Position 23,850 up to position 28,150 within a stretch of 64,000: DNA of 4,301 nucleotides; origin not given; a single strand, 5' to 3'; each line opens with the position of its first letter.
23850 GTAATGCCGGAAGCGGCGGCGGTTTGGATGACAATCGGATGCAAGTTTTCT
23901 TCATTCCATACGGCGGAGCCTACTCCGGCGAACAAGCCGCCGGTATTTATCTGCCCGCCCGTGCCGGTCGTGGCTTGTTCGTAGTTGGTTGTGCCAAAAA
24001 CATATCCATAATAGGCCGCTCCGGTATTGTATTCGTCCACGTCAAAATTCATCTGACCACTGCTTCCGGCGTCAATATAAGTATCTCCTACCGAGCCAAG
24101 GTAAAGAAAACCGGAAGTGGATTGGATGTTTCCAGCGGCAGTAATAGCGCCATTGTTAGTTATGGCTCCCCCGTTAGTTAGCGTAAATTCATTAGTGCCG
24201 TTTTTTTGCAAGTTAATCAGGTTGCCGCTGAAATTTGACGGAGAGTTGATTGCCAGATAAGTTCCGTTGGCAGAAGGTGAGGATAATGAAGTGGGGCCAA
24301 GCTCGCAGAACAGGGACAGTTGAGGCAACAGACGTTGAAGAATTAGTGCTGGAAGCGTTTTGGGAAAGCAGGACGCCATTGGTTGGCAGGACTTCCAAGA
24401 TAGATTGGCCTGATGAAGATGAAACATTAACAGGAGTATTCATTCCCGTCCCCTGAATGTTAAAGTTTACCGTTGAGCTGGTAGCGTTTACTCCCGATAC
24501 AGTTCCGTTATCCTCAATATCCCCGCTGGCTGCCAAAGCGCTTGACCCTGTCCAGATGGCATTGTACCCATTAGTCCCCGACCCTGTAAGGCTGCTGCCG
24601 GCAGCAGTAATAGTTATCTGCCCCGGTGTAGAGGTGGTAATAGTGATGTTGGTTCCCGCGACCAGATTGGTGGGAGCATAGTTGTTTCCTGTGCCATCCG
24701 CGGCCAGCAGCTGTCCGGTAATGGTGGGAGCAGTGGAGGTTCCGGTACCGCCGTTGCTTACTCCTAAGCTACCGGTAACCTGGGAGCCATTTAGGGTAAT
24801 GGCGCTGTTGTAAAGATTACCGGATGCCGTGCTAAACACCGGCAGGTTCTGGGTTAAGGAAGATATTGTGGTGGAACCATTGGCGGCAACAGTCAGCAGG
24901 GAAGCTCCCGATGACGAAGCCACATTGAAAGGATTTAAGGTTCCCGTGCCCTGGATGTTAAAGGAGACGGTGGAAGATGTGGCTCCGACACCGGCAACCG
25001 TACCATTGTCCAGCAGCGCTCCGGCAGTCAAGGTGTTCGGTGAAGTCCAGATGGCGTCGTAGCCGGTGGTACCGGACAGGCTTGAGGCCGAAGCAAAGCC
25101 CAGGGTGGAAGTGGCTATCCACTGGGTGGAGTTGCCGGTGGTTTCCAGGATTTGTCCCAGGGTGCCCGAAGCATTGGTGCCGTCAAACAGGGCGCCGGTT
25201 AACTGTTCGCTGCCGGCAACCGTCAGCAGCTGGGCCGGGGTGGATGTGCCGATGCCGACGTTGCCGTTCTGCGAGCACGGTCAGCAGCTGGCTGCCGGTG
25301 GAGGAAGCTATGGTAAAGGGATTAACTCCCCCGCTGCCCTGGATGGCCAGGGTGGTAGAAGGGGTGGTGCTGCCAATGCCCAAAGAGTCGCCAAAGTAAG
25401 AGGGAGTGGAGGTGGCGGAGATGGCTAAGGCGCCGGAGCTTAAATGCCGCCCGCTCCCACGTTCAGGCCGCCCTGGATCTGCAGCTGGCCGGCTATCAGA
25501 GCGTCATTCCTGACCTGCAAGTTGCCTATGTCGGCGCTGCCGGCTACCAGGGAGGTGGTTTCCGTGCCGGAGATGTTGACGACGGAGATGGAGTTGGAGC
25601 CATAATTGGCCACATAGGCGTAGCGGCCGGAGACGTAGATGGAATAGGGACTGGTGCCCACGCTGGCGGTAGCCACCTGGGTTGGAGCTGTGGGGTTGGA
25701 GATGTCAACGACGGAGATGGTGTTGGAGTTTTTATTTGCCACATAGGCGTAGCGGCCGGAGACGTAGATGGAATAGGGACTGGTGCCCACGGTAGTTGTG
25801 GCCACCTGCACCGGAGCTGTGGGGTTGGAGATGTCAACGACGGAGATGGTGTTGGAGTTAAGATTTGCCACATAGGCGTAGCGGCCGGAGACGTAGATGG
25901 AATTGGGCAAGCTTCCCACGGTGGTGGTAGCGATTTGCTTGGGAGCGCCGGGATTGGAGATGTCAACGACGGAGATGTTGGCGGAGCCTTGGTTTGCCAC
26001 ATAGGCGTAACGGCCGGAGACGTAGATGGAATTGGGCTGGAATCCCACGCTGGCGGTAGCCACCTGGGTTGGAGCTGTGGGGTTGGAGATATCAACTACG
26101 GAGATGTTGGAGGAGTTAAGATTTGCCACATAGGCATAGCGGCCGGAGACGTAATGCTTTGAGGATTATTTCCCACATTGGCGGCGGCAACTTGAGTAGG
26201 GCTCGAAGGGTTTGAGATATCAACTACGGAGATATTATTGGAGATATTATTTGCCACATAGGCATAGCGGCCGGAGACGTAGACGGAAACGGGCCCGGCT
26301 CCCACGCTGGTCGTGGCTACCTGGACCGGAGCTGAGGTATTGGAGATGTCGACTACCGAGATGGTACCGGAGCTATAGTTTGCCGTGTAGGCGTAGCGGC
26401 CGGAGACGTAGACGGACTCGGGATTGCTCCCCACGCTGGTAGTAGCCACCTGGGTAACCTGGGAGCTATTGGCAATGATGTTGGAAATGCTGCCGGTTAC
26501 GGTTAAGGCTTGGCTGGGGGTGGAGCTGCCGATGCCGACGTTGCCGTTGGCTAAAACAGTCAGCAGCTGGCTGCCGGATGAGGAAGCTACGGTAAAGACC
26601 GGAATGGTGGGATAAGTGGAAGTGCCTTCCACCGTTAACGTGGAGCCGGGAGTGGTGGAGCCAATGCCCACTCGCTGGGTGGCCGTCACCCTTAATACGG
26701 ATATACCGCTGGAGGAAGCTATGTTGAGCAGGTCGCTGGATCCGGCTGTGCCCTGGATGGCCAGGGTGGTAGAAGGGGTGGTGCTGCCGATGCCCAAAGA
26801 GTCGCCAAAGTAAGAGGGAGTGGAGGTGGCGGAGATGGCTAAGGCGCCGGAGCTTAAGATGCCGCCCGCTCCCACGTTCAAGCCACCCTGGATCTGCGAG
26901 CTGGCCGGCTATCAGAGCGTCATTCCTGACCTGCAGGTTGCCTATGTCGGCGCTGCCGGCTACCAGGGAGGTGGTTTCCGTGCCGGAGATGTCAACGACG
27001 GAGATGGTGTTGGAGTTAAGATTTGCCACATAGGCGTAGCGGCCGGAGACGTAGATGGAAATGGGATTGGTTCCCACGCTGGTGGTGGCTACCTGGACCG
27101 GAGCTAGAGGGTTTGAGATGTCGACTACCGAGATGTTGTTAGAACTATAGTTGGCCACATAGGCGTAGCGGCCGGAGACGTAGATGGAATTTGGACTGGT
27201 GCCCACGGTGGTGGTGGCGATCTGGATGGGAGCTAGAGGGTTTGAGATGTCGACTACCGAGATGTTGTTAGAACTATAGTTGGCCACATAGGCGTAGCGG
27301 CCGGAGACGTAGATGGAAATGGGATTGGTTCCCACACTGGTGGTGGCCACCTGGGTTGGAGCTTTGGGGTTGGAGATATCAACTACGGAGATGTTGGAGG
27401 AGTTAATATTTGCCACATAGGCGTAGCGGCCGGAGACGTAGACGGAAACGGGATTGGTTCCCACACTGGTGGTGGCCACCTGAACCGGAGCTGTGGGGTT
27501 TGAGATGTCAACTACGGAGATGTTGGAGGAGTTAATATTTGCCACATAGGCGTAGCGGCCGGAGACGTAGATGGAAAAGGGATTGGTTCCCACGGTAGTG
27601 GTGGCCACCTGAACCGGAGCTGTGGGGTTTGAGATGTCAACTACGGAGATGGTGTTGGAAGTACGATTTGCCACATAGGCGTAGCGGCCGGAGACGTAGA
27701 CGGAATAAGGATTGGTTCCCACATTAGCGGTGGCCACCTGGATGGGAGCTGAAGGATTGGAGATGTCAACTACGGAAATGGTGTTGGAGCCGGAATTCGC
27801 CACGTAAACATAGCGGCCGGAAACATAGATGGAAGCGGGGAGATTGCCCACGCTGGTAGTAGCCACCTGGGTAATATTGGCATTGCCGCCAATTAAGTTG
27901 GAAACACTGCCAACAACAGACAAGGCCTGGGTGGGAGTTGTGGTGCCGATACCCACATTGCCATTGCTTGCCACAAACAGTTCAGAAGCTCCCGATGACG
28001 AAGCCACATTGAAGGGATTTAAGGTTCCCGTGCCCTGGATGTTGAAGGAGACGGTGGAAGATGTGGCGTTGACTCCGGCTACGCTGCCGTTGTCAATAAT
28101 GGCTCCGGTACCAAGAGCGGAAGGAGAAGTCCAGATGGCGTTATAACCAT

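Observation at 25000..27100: The giant gene is broken by at least four single-base frameshifts, all confined to a near-identical segmental duplication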

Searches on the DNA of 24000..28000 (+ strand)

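Call 5: search_dna_similar(query=window:24000-28000:+, collection=ecoli_genomes, mode=near)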
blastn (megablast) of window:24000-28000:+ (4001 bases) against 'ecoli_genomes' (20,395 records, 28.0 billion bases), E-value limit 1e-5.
No match.

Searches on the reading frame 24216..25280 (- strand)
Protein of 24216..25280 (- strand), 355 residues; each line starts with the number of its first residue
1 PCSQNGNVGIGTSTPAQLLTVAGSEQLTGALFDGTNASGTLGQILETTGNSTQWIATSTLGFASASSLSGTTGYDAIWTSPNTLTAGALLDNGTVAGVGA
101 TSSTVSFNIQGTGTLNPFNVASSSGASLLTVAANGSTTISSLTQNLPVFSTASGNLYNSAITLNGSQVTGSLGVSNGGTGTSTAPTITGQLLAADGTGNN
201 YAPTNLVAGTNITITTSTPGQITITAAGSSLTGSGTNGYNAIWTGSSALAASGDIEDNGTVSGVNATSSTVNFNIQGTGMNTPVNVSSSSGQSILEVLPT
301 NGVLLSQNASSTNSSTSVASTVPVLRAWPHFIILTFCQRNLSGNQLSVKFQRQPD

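Call 4: search_protein_families(library=pfam, proteins=[window:24216-25280:-])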
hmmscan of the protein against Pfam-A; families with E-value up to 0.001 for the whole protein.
window:24216-25280:- (355 aa): 0 families

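Call 43: search_protein_representatives(protein=window:24216-25280:-)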
Query: 355 residues. Proteins with E-value up to 0.001 (for the whole library): 1382; up to 1e-10: 424; up to 1e-30: 68. The best 150 are listed.
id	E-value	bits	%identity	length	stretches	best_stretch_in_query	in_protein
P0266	2.7e-188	641.5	46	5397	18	4-158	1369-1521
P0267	2.4e-150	516.8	41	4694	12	4-141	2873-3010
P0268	6.1e-138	476.0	46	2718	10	5-296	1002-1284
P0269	1.2e-108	379.8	47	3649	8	3-187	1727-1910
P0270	1.3e-107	376.4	46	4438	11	4-245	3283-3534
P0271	4.7e-86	305.5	43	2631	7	4-245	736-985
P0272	2.1e-84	300.1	42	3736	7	3-156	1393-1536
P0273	2.9e-81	289.8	42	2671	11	3-172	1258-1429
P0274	5.8e-79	282.2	38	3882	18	96-298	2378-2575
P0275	1.1e-76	274.8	49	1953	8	22-143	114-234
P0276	2.1e-72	260.7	44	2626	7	4-158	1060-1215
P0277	1.7e-62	228.1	45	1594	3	91-280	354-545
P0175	2.9e-61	224.1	51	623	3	49-323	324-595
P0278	7.6e-52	193.2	47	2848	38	186-247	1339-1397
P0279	1.2e-49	185.9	58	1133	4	4-148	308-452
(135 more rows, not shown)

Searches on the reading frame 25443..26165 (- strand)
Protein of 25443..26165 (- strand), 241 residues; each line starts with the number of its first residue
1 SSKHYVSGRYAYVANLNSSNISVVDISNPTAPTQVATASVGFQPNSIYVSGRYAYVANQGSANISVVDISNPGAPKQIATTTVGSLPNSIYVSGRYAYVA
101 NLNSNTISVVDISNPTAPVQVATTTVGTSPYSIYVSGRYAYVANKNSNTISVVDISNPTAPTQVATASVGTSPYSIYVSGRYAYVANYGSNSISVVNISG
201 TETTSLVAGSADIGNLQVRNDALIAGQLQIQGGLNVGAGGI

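Call 4: search_protein_families(library=pfam, proteins=[window:25443-26165:-])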
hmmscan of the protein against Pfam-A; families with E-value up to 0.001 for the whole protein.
window:25443-26165:- (241 aa): 6 families
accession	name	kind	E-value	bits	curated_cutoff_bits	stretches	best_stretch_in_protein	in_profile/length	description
PF08309.17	LVIVD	-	5e-35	119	20.2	4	132-164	6-37/42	LVIVD repeat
PF10282.15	Lactonase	-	3.6e-13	49.9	21.7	3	90-158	249-323/344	Lactonase, 7-bladed beta-propeller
PF05694.17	SBP56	-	4.1e-09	36.2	34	0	48-86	312-350/453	56kDa selenium binding protein (SBP56)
PF09826.15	Beta_propel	-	8.5e-06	25.3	22.4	1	10-229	23-255/495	Beta propeller domain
PF07949.17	YbbR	-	9.4e-06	26.3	22.3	0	85-119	23-57/81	YbbR-like protein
PF18975.6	DUF5711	-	0.00021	21.1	26.3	0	176-204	61-89/344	Family of unknown function (DUF5711)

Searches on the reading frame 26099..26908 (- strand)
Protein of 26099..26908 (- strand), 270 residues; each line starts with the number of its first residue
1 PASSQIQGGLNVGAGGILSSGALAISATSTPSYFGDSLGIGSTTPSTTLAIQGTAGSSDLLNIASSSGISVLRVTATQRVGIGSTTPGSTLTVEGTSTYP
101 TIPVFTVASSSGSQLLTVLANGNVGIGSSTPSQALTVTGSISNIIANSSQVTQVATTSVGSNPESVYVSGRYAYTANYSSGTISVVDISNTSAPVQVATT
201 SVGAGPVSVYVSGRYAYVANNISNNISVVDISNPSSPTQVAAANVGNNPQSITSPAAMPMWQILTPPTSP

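Call 4: search_protein_families(library=pfam, proteins=[window:26099-26908:-])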
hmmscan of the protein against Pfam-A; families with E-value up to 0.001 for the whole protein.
window:26099-26908:- (270 aa): 2 families
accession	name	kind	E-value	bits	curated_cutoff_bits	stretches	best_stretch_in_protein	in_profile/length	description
PF08309.17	LVIVD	-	3.5e-14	52.3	20.2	2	208-240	6-37/42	LVIVD repeat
PF10282.15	Lactonase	-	3.1e-06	27.1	21.7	1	145-199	69-126/344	Lactonase, 7-bladed beta-propeller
